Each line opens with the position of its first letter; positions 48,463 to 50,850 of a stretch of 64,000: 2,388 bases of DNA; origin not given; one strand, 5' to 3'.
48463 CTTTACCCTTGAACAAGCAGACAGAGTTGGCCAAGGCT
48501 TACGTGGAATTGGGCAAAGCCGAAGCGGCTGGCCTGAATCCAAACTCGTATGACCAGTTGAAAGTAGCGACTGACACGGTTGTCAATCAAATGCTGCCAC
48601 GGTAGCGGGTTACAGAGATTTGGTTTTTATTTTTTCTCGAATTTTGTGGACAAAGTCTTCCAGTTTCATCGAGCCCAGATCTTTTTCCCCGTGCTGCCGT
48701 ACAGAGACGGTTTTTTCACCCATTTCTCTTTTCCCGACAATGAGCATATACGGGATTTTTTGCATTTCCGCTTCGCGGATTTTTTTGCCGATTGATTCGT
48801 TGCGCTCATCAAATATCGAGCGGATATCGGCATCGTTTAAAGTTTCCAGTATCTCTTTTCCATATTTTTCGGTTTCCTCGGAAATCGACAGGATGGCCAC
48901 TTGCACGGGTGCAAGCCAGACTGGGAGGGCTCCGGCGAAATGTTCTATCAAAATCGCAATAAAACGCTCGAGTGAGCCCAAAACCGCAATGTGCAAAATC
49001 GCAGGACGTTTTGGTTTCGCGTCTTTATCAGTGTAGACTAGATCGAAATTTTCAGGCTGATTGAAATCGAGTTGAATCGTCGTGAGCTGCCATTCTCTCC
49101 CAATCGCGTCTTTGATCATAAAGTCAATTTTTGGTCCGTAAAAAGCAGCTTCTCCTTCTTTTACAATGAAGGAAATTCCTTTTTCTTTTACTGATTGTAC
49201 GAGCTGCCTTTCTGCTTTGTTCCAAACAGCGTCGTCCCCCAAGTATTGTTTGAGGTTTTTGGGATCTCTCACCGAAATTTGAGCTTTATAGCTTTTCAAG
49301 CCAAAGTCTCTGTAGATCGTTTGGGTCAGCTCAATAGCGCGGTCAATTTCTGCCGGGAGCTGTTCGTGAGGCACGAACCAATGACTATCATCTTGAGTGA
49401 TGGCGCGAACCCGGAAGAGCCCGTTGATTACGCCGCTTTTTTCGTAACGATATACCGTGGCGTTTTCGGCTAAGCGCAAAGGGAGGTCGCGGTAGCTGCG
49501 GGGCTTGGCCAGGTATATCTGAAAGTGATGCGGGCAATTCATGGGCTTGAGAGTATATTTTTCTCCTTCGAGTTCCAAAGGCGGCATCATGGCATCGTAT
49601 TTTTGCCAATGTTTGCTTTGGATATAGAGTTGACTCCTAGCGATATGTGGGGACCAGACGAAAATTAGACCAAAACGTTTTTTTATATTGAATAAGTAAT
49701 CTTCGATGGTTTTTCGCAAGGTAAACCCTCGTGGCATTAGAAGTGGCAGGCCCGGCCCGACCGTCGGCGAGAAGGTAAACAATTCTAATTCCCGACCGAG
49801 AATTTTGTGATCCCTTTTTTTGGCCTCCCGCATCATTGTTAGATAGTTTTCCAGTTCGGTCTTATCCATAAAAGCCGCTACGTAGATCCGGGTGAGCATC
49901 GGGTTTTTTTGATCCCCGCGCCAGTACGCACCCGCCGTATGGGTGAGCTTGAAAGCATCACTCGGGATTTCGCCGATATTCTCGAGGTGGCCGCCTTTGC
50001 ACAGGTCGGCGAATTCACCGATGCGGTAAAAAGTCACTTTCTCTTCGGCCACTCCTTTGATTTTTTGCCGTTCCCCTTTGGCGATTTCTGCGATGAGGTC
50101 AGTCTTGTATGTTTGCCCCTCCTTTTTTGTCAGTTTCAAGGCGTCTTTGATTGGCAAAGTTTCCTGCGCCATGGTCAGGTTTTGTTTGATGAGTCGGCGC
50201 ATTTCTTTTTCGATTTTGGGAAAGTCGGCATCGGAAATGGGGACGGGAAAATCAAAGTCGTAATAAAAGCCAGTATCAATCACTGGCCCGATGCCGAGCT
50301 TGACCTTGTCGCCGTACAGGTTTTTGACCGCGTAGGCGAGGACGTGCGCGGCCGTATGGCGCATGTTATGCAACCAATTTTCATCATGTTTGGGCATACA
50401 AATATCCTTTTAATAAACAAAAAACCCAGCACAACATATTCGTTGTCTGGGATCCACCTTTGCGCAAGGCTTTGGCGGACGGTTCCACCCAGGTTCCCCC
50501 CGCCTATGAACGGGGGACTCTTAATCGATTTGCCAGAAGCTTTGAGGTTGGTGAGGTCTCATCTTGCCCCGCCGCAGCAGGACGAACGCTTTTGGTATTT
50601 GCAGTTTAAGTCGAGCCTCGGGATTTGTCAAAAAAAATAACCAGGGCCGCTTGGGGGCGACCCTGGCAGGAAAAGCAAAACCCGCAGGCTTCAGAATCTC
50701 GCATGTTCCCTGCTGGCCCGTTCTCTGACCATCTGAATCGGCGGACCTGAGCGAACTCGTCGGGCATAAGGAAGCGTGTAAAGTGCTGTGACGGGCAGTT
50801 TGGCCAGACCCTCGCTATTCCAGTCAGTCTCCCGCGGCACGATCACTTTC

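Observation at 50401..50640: Probable T-box riboswitch controlling thrS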

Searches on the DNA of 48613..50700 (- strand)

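Call 4: search_rna_families(source=window, start=50380, end=50700, threshold=evalue, max_evalue=10, show_alignments=4)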
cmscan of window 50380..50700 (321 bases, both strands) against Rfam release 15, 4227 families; matches with E-value up to 10: 4.
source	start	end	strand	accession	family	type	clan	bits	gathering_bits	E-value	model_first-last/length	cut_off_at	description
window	50632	50700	-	RF02230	sX11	Gene; sRNA;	-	19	70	0.17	68-138/138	5'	Proteobacterial sRNA sX11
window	50467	50489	-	RF01785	blv_FSE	Cis-reg; frameshift_element;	-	15.2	34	2.6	1-27/27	no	ribosomal frameshift site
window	50604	50638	-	RF01365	CRISPR-DR52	Gene; CRISPR;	-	14.8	50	4.8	1-37/37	no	CRISPR RNA direct repeat element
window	50629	50691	-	RF02499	Atu_C4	Gene; sRNA;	-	14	80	3.4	1-70/70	no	Rhizobiales sRNA Atu_C4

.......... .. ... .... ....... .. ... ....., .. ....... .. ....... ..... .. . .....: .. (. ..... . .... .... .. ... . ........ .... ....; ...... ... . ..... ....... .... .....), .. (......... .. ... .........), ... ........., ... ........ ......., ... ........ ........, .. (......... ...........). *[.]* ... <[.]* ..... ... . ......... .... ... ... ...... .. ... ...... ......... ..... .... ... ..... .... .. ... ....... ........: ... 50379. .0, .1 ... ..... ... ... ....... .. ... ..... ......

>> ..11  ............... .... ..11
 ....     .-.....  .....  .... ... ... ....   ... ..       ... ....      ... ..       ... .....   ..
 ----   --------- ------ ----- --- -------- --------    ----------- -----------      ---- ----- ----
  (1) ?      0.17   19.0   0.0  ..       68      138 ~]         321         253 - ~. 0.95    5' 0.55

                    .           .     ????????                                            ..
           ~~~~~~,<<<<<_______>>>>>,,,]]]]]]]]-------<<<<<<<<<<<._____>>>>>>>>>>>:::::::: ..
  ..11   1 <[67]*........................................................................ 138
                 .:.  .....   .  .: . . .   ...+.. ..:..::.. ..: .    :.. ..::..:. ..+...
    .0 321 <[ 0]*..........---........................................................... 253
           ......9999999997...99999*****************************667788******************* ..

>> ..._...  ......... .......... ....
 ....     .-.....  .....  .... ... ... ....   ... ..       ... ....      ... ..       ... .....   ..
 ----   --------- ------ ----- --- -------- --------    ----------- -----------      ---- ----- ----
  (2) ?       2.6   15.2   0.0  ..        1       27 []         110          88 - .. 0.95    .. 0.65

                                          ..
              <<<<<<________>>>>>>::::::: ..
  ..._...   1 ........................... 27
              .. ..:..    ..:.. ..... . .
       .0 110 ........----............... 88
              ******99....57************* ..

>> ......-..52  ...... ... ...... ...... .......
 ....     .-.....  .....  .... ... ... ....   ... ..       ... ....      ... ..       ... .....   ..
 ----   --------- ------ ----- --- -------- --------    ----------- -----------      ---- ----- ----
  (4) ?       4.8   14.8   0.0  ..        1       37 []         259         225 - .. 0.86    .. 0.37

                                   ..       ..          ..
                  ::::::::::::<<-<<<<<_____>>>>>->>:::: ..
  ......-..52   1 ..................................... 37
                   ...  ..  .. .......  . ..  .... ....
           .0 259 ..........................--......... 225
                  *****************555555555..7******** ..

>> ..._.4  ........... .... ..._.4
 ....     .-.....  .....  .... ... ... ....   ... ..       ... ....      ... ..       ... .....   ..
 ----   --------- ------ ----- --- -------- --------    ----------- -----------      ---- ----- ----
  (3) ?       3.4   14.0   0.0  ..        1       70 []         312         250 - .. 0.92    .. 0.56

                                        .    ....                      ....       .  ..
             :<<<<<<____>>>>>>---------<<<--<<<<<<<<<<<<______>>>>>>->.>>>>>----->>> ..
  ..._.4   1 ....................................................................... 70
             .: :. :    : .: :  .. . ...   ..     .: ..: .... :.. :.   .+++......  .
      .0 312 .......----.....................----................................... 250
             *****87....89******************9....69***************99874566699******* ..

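Call 13: search_rna_families(sources=[L001, L002, L003, L004, L005, L006, L007, L021, L026, L028, L029, L030, L034, L044, L049, L051, L056, L060, L065, L067], threshold=gathering)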
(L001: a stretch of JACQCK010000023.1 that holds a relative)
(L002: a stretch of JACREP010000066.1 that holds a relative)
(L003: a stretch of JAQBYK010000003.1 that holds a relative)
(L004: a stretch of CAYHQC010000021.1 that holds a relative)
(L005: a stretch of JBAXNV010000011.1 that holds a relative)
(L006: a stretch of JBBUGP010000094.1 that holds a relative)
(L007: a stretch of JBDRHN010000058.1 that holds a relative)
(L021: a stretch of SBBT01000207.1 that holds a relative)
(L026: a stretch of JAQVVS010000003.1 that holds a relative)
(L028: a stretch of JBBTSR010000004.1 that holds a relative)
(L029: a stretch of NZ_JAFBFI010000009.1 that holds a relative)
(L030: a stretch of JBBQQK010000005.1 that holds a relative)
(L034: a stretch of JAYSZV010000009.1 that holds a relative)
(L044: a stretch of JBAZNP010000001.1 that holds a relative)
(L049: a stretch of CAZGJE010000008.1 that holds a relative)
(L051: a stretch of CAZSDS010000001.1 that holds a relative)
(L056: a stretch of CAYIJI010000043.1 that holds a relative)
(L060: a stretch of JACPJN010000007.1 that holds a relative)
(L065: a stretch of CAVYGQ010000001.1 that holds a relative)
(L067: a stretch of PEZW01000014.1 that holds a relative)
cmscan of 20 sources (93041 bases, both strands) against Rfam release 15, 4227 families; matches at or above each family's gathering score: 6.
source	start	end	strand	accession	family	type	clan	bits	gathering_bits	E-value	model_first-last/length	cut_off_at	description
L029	3583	3804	+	RF00230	T-box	Cis-reg; leader;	-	118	93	2.6e-25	1-219/219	no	T-box leader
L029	3263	3487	+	RF00230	T-box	Cis-reg; leader;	-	102.3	93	2.8e-21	1-219/219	no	T-box leader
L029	938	1184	+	RF00230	T-box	Cis-reg; leader;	-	93.9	93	4.1e-19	1-219/219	no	T-box leader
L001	927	1000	+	RF00005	tRNA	Gene; tRNA;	CL00001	73.4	29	5.3e-14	1-71/71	no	tRNA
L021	159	230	+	RF00005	tRNA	Gene; tRNA;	CL00001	67.5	29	2.2e-12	1-71/71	no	tRNA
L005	571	644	-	RF00005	tRNA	Gene; tRNA;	CL00001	63.1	29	3.6e-11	1-71/71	no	tRNA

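Call 36: search_rna_families(sources=[L109, L114, L116, L118, L131, L135, L139, L140, L143, L149, L155, L163, L168, L177, L187, L191, L192], threshold=gathering)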
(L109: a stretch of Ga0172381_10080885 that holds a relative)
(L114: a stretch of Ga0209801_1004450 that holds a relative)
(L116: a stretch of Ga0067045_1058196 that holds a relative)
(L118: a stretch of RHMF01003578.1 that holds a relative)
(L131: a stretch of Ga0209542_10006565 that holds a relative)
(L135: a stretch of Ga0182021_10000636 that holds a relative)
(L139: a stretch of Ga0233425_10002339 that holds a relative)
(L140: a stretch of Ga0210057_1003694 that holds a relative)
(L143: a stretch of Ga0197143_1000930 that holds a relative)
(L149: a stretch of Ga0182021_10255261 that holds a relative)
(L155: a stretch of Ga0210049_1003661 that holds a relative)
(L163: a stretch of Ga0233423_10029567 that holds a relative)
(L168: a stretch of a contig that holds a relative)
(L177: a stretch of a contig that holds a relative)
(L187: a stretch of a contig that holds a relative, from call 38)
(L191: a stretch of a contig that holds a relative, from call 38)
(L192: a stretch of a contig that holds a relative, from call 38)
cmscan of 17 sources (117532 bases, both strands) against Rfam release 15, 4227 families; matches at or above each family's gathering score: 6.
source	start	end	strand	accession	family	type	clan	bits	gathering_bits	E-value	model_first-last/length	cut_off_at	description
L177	5355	5574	+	RF00230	T-box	Cis-reg; leader;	-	114.8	93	2.1e-24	1-219/219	no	T-box leader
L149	397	631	-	RF00230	T-box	Cis-reg; leader;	-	93.9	93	5e-19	1-219/219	no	T-box leader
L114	7387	7460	-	RF00005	tRNA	Gene; tRNA;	CL00001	75.1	29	2.3e-14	1-71/71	no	tRNA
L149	634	707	-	RF00005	tRNA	Gene; tRNA;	CL00001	72.5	29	1.2e-13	1-71/71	no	tRNA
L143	6392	6465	+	RF00005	tRNA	Gene; tRNA;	CL00001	68.6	29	1.4e-12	1-71/71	no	tRNA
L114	7715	7788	+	RF00005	tRNA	Gene; tRNA;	CL00001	67.6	29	2.7e-12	1-71/71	no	tRNA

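Call 38: search_rna_families(sources=[L109, L163, L187, L191, L192, L116, L081, L082], threshold=evalue, max_evalue=1, show_alignments=3)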
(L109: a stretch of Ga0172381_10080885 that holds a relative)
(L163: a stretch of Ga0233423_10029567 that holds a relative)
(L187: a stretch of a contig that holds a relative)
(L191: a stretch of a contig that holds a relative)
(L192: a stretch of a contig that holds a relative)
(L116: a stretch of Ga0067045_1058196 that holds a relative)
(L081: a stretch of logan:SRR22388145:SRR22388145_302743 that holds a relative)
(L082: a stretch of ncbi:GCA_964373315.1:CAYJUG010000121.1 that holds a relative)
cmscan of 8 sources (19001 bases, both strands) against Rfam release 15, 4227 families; matches with E-value up to 1: 15.
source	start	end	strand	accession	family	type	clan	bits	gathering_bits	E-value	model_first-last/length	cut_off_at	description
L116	2136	2357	-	RF00230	T-box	Cis-reg; leader;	-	75.4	93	5e-15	1-219/219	no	T-box leader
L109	612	818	-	RF00230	T-box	Cis-reg; leader;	-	44.4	93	4.8e-07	1-219/219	no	T-box leader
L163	1303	1638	+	RF00230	T-box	Cis-reg; leader;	-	43.7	93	7.2e-07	1-219/219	no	T-box leader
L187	141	280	+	RF00230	T-box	Cis-reg; leader;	-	41.1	93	3.3e-06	1-219/219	no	T-box leader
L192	451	579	+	RF00230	T-box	Cis-reg; leader;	-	39.8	93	7.4e-06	1-219/219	no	T-box leader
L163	1624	1668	-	RF03217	mir-3167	Gene; miRNA;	-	29.2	86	0.12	1-59/59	no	mir-3167 microRNA precursor family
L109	514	637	-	RF01578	RUF1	Gene; sRNA;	-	26.8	70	0.17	1-264/264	no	Plasmodium RNA of unkown function RUF1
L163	1624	1670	-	RF04106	mir-1303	Gene; miRNA;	-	25.8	107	0.41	19-65/85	no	mir-1303 microRNA precursor family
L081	1058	1166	-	RF02962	DUF3800-III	Gene; sRNA;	-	25.3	43.8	0.067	1-108/108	no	DUF3800-III RNA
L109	723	806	+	RF00513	Trp_leader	Cis-reg; leader;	-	23.4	41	0.74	1-100/100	no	Tryptophan operon leader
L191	1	133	+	RF00230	T-box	Cis-reg; leader;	-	22.8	93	0.18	131-219/219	5'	T-box leader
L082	2151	2194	+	RF01370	CRISPR-DR57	Gene; CRISPR;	-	21.7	39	0.97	1-37/37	no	CRISPR RNA direct repeat element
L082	117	170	-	RF01151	snoU82P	Gene; snRNA; snoRNA; CD-box;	-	19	42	0.54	1-55/55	no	Small nucleolar RNA U82P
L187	268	344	-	RF01494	rliD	Gene; antisense;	-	18.7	50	0.19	1-327/327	no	Listeria sRNA rliD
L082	12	56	-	RF00223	IRES_Bip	Cis-reg; IRES;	-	15.9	40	0.42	1-263/263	no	bip internal ribosome entry site (IRES)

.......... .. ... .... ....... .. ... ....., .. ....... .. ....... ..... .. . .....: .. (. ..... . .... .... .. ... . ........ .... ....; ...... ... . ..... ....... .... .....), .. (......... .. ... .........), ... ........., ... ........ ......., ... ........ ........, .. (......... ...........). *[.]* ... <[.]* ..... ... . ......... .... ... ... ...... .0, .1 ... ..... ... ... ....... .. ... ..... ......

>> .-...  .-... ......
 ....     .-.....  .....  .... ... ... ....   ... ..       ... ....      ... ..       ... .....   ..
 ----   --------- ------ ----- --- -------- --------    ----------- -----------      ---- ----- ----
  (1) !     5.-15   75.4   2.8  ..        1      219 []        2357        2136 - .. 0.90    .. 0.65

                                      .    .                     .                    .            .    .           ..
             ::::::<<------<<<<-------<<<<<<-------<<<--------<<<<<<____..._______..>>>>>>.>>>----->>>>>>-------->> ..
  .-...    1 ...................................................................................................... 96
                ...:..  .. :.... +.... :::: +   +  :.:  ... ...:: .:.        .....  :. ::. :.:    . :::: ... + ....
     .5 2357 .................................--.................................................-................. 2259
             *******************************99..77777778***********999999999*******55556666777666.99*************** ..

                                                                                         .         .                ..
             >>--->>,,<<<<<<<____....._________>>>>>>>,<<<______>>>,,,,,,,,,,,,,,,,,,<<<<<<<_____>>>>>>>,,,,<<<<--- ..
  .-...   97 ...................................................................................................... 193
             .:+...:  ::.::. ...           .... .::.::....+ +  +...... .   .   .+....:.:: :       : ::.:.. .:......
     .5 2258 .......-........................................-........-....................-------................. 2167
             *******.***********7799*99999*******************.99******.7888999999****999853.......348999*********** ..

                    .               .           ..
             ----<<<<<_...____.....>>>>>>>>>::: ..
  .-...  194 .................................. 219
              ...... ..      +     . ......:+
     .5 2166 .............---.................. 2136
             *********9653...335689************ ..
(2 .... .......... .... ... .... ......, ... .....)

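Call 62: search_with_rna_model(model_id=R1, sources=[L001, L002, L003, L004, L005, L006, L007, L008, L009, L010, L011, L012, L013, L014, L015, L016, L017, L018, L019, L020, L021, L022, L023, L024, L025, L026, L027, L028, L029, L030, L031, L032, L033, L034, L035, L036, L037, L038, L039, L040, L041, L042, L043, L044, L045, L046, L047, L048, L049, L050, L051, L052, L053, L054, L055, L056, L057, L058, L059, L060, L061, L062, L063, L064, L065, L066, L067, L068, L069, L070, L071, L072, L073, L074, L075, L076, L077, L078, L079, L080], max_evalue=0.1)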
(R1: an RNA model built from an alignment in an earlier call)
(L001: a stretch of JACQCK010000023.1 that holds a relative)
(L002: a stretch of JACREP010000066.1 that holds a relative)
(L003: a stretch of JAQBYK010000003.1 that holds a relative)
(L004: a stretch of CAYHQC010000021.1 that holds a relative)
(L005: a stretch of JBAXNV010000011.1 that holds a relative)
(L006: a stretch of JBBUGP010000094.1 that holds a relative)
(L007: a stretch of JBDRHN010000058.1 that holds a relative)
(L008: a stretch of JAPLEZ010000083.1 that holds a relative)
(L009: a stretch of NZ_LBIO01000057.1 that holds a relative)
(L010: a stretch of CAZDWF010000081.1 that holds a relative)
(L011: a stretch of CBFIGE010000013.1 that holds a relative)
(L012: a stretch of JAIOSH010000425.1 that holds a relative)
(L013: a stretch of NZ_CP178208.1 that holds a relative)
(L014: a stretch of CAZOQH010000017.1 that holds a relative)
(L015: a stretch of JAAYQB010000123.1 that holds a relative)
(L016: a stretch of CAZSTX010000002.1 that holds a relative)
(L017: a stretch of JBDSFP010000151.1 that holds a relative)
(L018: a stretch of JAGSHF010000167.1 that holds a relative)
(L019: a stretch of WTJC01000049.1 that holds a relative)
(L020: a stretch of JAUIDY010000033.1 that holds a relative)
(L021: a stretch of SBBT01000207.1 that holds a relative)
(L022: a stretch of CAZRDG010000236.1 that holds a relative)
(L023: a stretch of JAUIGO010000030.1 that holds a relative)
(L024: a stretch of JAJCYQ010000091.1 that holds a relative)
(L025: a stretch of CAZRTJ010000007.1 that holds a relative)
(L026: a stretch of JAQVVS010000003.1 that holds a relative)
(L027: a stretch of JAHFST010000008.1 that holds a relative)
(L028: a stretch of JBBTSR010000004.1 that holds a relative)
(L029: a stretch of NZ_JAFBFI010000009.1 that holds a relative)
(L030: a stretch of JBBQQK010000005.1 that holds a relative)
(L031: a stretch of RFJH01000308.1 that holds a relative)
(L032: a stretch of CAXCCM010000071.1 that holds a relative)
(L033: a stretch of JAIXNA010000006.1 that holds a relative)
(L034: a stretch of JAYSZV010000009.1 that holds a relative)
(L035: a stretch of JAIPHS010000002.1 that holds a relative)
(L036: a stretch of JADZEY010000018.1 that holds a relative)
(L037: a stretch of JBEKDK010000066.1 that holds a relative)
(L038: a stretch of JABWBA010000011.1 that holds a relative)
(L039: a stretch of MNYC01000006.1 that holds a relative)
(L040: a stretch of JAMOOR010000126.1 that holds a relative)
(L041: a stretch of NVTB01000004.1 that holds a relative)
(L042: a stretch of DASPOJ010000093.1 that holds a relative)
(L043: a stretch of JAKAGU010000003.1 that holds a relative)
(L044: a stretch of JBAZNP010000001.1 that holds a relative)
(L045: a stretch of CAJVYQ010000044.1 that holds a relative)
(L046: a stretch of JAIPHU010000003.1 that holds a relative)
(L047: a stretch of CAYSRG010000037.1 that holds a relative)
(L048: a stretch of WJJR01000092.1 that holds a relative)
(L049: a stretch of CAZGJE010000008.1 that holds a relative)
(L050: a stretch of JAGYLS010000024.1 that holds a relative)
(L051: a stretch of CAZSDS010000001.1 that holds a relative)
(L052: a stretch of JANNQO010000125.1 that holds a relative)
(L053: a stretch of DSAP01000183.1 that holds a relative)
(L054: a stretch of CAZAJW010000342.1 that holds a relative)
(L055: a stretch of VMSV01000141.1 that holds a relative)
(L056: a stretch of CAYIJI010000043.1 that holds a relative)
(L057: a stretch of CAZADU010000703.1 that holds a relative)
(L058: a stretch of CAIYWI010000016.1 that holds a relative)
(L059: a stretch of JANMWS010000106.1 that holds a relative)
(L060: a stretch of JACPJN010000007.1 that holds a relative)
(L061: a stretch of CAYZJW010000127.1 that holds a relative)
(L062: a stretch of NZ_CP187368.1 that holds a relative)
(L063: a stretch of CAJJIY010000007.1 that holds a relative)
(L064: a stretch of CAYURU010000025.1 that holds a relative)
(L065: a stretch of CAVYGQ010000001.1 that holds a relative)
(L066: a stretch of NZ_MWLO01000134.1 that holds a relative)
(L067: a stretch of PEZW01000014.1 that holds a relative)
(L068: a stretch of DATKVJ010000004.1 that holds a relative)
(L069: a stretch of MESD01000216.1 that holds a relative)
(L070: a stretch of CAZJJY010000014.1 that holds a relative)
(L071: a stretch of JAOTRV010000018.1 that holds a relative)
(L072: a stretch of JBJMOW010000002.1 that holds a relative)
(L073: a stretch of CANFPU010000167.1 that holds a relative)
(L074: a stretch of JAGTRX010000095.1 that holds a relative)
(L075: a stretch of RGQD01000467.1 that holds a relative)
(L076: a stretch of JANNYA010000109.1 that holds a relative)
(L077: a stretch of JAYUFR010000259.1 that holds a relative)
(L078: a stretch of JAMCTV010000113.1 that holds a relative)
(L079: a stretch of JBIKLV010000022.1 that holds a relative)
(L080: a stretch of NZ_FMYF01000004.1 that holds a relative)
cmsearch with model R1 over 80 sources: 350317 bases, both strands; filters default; matches with E-value up to 0.1: 7.
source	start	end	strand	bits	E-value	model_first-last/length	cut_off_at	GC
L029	1095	1184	+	42.5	3.3e-07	1-68/68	no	0.43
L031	324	391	+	28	0.00068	1-68/68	no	0.69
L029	3426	3487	+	26.6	0.0015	1-68/68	no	0.44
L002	349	399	+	25.1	0.0033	1-68/68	no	0.47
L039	1163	1216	+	24.6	0.0041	1-68/68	no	0.56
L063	1196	1245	+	22.9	0.01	1-68/68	no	0.54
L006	1339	1391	+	21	0.028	1-68/68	no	0.6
